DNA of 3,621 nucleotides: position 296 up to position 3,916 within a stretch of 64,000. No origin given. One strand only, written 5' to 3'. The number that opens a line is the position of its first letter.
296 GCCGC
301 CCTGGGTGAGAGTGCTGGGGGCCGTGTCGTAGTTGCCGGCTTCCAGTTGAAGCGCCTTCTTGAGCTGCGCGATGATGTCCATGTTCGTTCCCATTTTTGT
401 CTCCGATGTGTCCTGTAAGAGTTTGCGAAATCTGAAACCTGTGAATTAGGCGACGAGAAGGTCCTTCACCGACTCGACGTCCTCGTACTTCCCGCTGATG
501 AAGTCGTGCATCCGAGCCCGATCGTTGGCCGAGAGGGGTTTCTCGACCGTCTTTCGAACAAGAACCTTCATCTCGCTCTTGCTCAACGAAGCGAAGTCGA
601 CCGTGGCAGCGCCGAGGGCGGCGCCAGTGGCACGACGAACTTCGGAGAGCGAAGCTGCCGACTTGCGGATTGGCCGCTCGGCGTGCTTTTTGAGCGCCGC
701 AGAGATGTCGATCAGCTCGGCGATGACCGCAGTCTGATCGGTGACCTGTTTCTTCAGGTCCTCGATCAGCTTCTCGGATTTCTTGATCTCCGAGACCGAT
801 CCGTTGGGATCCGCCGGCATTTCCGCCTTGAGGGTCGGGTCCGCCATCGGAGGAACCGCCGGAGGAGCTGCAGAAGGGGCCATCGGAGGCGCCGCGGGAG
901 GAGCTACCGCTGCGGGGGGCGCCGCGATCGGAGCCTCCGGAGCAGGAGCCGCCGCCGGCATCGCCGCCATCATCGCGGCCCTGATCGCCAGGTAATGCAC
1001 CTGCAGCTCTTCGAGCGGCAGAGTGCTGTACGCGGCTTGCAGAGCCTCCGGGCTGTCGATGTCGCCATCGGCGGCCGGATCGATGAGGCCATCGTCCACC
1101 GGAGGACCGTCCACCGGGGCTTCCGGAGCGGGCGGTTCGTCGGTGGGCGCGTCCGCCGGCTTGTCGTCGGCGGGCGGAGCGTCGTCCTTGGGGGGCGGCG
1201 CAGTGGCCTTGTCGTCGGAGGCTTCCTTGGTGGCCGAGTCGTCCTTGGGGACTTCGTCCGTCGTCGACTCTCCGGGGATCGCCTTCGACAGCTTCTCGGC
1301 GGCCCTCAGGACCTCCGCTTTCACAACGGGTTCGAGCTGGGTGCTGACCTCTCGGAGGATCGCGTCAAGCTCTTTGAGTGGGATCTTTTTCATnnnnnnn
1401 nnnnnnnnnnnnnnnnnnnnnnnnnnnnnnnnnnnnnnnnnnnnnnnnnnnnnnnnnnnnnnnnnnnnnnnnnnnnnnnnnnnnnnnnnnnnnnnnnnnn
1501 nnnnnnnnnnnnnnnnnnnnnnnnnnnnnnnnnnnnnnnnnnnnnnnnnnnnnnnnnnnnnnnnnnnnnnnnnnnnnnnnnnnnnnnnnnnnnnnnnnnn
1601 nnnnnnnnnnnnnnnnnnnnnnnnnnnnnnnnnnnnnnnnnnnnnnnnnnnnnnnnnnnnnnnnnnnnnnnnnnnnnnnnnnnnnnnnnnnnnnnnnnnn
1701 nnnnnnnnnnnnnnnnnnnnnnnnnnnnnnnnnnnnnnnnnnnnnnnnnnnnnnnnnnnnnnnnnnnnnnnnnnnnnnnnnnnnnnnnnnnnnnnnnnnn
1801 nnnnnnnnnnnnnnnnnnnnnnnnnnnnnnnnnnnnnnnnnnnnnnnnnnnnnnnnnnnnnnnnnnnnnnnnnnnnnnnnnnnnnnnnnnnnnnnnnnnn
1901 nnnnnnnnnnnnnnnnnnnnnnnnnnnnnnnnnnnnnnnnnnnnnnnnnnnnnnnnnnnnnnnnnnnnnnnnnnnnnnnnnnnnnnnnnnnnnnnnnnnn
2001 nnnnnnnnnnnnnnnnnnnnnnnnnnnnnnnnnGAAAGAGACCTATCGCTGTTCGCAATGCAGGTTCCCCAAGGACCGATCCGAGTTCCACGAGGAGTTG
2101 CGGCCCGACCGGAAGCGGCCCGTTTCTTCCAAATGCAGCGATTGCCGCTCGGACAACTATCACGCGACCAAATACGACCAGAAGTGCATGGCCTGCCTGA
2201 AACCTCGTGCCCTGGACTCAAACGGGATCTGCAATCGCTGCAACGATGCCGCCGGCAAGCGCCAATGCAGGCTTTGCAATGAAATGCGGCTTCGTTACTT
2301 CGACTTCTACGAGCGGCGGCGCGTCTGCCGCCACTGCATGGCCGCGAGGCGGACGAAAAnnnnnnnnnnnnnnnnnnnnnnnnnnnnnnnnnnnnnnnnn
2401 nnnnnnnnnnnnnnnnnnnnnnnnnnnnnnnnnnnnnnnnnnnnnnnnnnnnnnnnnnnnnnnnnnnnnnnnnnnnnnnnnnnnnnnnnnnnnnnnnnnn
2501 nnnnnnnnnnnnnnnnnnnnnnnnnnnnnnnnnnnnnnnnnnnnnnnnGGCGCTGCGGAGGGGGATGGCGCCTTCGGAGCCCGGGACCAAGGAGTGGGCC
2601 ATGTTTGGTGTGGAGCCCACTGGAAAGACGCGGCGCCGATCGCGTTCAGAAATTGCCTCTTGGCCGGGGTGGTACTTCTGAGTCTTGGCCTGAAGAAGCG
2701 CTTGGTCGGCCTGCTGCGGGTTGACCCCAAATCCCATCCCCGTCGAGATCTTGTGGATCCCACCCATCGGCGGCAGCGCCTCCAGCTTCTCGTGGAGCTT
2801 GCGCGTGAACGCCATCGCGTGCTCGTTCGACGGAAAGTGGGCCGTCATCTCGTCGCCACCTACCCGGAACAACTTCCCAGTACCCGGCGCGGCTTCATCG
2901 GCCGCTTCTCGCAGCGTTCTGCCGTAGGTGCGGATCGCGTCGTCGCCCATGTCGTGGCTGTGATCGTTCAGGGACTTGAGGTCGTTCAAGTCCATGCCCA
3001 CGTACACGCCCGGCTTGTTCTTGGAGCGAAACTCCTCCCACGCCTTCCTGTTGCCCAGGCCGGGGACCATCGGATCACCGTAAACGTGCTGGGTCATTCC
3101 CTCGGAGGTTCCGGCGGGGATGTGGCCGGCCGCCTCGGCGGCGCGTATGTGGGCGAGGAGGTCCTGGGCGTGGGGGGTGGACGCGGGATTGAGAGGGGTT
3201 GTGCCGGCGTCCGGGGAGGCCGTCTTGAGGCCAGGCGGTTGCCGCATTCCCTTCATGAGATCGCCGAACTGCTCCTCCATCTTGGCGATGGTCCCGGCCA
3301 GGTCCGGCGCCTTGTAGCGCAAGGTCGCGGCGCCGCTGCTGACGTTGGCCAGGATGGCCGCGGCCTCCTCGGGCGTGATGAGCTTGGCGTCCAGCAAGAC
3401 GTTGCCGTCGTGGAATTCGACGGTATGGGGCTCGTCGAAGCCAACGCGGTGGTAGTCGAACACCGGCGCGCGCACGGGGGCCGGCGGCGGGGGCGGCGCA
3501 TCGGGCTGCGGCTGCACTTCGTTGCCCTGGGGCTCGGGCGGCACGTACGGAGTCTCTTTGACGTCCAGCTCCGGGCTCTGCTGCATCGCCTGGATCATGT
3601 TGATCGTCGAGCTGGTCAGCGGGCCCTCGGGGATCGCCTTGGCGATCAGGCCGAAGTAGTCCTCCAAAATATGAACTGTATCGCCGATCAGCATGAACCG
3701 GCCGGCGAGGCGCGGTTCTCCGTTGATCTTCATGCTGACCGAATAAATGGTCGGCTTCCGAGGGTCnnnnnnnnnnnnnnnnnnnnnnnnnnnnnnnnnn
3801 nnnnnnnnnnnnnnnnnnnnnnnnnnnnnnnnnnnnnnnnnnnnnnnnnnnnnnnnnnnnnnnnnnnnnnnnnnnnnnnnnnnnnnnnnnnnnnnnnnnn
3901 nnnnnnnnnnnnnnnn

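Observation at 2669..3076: GGDEF (diguanylate-cyclase-type) domain fused to a prohead-protease-like domain inside the head-assembly module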

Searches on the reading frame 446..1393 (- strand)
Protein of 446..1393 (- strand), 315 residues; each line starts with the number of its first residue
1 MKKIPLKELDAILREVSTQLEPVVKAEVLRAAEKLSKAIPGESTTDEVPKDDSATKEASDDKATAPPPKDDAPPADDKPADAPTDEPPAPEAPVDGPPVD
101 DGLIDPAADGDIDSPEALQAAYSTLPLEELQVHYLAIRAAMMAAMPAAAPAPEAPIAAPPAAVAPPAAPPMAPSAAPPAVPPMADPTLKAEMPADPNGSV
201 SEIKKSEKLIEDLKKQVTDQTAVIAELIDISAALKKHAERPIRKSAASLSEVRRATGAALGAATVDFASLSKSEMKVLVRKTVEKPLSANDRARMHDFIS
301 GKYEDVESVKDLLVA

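Call 8: search_protein_families(library=phrogs, proteins=[window:446-1393:-], max_evalue=0.01)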
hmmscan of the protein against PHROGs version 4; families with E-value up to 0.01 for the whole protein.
window:446-1393:- (315 aa): 0 families

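Call 9: search_protein_families(library=pfam, proteins=[window:446-1393:-], max_evalue=0.01)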
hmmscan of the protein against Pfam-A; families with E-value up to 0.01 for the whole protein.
window:446-1393:- (315 aa): 1 family
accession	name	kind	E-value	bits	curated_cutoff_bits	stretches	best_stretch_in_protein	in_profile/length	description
PF05010.19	TACC_C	-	0.0033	17.6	29.9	1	203-277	105-176/201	Transforming acidic coiled-coil-containing protein (TACC), C-terminal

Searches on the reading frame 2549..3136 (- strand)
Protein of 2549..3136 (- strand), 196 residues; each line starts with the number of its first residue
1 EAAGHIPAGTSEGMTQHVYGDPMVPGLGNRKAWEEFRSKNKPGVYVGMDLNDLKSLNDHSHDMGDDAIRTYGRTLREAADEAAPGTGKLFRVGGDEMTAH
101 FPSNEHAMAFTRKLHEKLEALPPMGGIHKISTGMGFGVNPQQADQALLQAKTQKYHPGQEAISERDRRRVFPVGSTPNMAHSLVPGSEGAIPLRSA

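Call 43: search_dna_similar(query=window:2549-3136:-, collection=phages, mode=protein, max_evalue=0.01, max_rows=40)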
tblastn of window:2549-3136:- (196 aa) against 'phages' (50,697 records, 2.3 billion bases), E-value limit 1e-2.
Records with a match: 9; places in all: 9; records where one place covers at least 80% of the query: 2.
Best place of each record, by identity: <60% 9.
By first word of the organism name: Bacteriophage 8; Myxococcus 1.
By host as written in the record: - 8; Myxococcus sp. 1.
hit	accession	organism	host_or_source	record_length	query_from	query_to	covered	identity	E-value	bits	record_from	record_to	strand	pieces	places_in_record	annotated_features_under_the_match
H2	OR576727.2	Myxococcus phage Mx1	Myxococcus sp.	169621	18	184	85%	37.9%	2e-25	108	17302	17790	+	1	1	nucleotide cyclase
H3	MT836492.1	Bacteriophage sp.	human fecal samples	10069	23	185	83%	29.9%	4e-7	55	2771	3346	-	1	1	record has no annotation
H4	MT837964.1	Bacteriophage sp.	human fecal samples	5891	19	169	77%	29.8%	5e-3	43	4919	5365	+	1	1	record has no annotation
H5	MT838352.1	Bacteriophage sp.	human fecal samples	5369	11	155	74%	24.7%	7e-3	42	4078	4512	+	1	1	record has no annotation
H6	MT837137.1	Bacteriophage sp.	human fecal samples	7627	23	151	66%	26.4%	9e-4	45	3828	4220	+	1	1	record has no annotation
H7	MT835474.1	Bacteriophage sp.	human fecal samples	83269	15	138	63%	26.4%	3e-3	44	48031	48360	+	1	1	record has no annotation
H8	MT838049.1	Bacteriophage sp.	human fecal samples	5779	41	138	50%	30.0%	1e-3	44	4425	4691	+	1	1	record has no annotation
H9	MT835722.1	Bacteriophage sp.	human fecal samples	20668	26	98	37%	36.7%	9e-3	42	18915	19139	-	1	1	record has no annotation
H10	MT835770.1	Bacteriophage sp.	human fecal samples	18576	21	116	49%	26.7%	4e-4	46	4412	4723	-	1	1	record has no annotation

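Call 66: get_annotated_region(hit=H7, flank=9000)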
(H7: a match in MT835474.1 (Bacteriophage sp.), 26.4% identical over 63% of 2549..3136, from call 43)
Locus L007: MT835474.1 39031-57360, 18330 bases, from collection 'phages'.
description: UNVERIFIED: Bacteriophage sp. clone scaffold_7 genomic sequence.
organism: Bacteriophage sp. (NCBI taxid 38018)
taxonomy: Viruses
host: -; source: human fecal samples; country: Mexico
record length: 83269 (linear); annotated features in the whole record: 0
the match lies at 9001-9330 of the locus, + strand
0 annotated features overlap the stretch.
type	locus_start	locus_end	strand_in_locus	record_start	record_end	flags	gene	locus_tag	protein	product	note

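Call 68: search_protein_families(library=pfam, proteins=[L007:449-2278:+, L007:2461-4908:+, L007:5739-6425:+, L007:6847-9687:+, L007:9735-10901:+, L007:10867-12390:+, L007:12490-15231:+, L007:15725-16681:+], max_evalue=0.001)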
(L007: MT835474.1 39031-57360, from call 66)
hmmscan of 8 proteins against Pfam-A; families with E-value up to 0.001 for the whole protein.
L007:449-2278:+ (609 aa): 6 families
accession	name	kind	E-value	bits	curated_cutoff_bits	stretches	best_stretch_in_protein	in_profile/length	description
PF13476.12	AAA_23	-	6.7e-14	53.4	27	1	5-299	1-191/201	AAA domain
PF02463.25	SMC_N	-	2.3e-11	44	40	1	3-48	2-49/220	RecF/RecN/SMC N terminal domain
PF13304.12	AAA_21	-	1.6e-06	28.8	27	1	28-47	4-23/304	AAA domain, putative AbiEii toxin, Type IV TA system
PF13175.12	AAA_15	-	2.4e-06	27.9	32.1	1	1-398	1-212/374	AAA ATPase domain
PF13555.12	AAA_29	-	4e-05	23.7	27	1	5-46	3-45/61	P-loop containing region of AAA domain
PF00005.33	ABC_tran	-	0.00011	23.3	25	0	25-46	13-34/137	ABC transporter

L007:2461-4908:+ (815 aa): 3 families
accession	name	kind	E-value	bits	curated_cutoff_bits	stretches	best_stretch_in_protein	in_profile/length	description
PF01131.25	Topoisom_bac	-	1e-75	255.7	35.1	1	164-606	6-409/411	DNA topoisomerase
PF13342.12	Toprim_Crpt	-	1.3e-21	76.8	32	1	750-810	1-60/60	C-terminal repeat of topoisomerase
PF01751.28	Toprim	-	8.3e-07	29.5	23.1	1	5-128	2-82/96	Toprim domain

L007:5739-6425:+ (228 aa): 0 families

L007:6847-9687:+ (946 aa): 0 families

L007:9735-10901:+ (388 aa): 1 family
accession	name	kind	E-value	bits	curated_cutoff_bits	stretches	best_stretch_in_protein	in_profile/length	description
PF07804.18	HipA_C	-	5.6e-05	23.3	30.5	1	233-295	100-162/213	HipA-like C-terminal domain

L007:10867-12390:+ (507 aa): 0 families

L007:12490-15231:+ (913 aa): 3 families
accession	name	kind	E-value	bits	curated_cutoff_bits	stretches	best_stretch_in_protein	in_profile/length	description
PF02534.20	T4SS-DNA_transf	-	7.5e-61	206.8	20.1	2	182-449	37-296/468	Type IV secretory system Conjugative DNA transfer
PF12696.13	TraG-D_C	-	1.8e-32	112.3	22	1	560-677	1-125/126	TraM recognition site of TraD and TraG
PF10412.15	TrwB_AAD_bind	-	8.5e-21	74.7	20.5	1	560-688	245-378/387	Type IV secretion-system coupling protein DNA-binding domain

L007:15725-16681:+ (318 aa): 0 families

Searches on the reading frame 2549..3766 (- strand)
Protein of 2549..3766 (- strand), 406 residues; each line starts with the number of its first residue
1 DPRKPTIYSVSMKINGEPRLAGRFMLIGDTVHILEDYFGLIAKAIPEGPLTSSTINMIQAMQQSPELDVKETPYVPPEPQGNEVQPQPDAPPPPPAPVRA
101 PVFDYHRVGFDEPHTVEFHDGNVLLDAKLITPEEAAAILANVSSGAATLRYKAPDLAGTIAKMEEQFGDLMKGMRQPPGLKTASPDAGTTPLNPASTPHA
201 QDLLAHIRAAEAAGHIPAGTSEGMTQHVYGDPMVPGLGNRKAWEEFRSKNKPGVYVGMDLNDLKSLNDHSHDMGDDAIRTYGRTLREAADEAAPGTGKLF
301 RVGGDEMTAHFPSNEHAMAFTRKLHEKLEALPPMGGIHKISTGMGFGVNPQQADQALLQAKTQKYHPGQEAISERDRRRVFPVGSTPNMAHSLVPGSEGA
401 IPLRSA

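Call 38: predict_structure(alignment_id=A3)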
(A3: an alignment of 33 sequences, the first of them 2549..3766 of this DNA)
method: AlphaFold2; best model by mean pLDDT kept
length: 406 residues; sequences in the alignment: 33
mean_pLDDT: 88.1   pTM: 0.54
mean pLDDT of the five models: 88.1, 87.1, 86.9, 86.3, 86.0
residues with pLDDT >= 90: 308; 70-90: 37; 50-70: 36; < 50: 25
segments of 3 or more residues with pLDDT < 50: 81-84, 176-192
pLDDT, mean of each block of 10 residues (from residue 1): 84 95 96 94 95 96 96 75 50 72 92 93 95 95 93 71 60 45 45 62 94 97 95 96 95 98 93 97 98 96 97 97 98 94 98 98 94 93 96 97 88
secondary structure, 60 per line:
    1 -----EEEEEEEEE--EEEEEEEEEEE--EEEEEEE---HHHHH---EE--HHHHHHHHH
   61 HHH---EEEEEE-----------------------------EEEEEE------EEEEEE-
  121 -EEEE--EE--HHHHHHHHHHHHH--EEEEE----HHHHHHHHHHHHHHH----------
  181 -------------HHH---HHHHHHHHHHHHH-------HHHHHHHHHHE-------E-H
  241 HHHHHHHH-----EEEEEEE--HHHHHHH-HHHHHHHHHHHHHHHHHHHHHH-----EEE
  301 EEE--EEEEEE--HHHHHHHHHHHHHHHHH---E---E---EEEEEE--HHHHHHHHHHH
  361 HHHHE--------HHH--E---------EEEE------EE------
elements in order: E6-14 E17-27 E30-36 H40-44 H52-63 E67-72 E102-107 E114-119 E122-125 H132-144 E147-151 H156-170 H200-212 H220-229 H240-248 E254-260 H263-269 H271-292 E298-303 E306-311 H314-330 E342-347 H350-364 E389-392

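Call 41: fold_search(model_id=the predicted structure, library=pdb)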
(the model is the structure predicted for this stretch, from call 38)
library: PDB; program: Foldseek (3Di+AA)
matches with E <= 10: 546; with E <= 0.001: 73
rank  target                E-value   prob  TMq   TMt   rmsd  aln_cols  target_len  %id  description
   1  3bre_A                1.0e-07  1.00  0.31  0.39  21.3       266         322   20  Crystal Structure of P.aeruginosa PA3702 (released 2008-04-01)
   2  5llx_B                9.3e-07  1.00  0.30  0.19   6.7       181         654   21  Bacteriophytochrome activated diguanylyl cyclase from Idiomarina species A28L with GTP bound (released 2017-03-15)
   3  4wxo_A                1.5e-06  1.00  0.29  0.60   6.1       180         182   24  SadC (300-487) from Pseudomonas aeruginosa PAO1 (released 2015-11-18)
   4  3i5b_A                2.0e-06  1.00  0.28  0.62   4.0       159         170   26  Crystal structure of the isolated GGDEF domain of WpsR from Pseudomonas aeruginosa (released 2009-08-18)
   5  3i5b_B                2.6e-06  1.00  0.28  0.62   4.0       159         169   26  Crystal structure of the isolated GGDEF domain of WpsR from Pseudomonas aeruginosa (released 2009-08-18)
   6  5llx_A                3.3e-06  1.00  0.29  0.18   7.6       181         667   20  Bacteriophytochrome activated diguanylyl cyclase from Idiomarina species A28L with GTP bound (released 2017-03-15)
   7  6et7_A                3.7e-06  1.00  0.30  0.20  16.6       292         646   17  Activated heterodimer of the bacteriophytochrome regulated diguanylyl cyclase variant - S505V A526V - from Idiomarina  (released 2018-06-13)
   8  3bre_B                3.9e-06  1.00  0.31  0.37   7.3       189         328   24  Crystal Structure of P.aeruginosa PA3702 (released 2008-04-01)
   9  6et7_B                3.9e-06  1.00  0.30  0.20  22.4       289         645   16  Activated heterodimer of the bacteriophytochrome regulated diguanylyl cyclase variant - S505V A526V - from Idiomarina  (released 2018-06-13)
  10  6ttr_B                4.7e-06  1.00  0.30  0.59   7.0       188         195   18  Crystal Structure of the coiled coil and GGDEF domain of DgcB from Caulobacter crescentus in complex with c-di-GMP (released 2021-01-13)
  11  6zxb_A                6.2e-06  1.00  0.31  0.41   6.6       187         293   21  Diguanylate cyclase DgcR (I-site mutant) in native state (released 2021-03-31)
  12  3ign                  7.8e-06  1.00  0.28  0.64   4.1       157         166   24  Crystal Structure of the GGDEF domain from Marinobacter aquaeolei diguanylate cyclase complexed with c-di-GMP - Northeas (released 2009-08-11)
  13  9t28                  7.8e-06  1.00  0.26  0.56   4.7       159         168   24  WspR response regulator with crystallization epitope mutations G306D:G308D (released 2025-12-10)
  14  5llw_A                7.8e-06  1.00  0.28  0.18   8.0       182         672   20  Bacteriophytochrome activated diguanylyl cyclase from Idiomarina species A28L (released 2017-03-15)
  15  5llw_B                9.9e-06  1.00  0.31  0.19   5.5       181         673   19  Bacteriophytochrome activated diguanylyl cyclase from Idiomarina species A28L (released 2017-03-15)
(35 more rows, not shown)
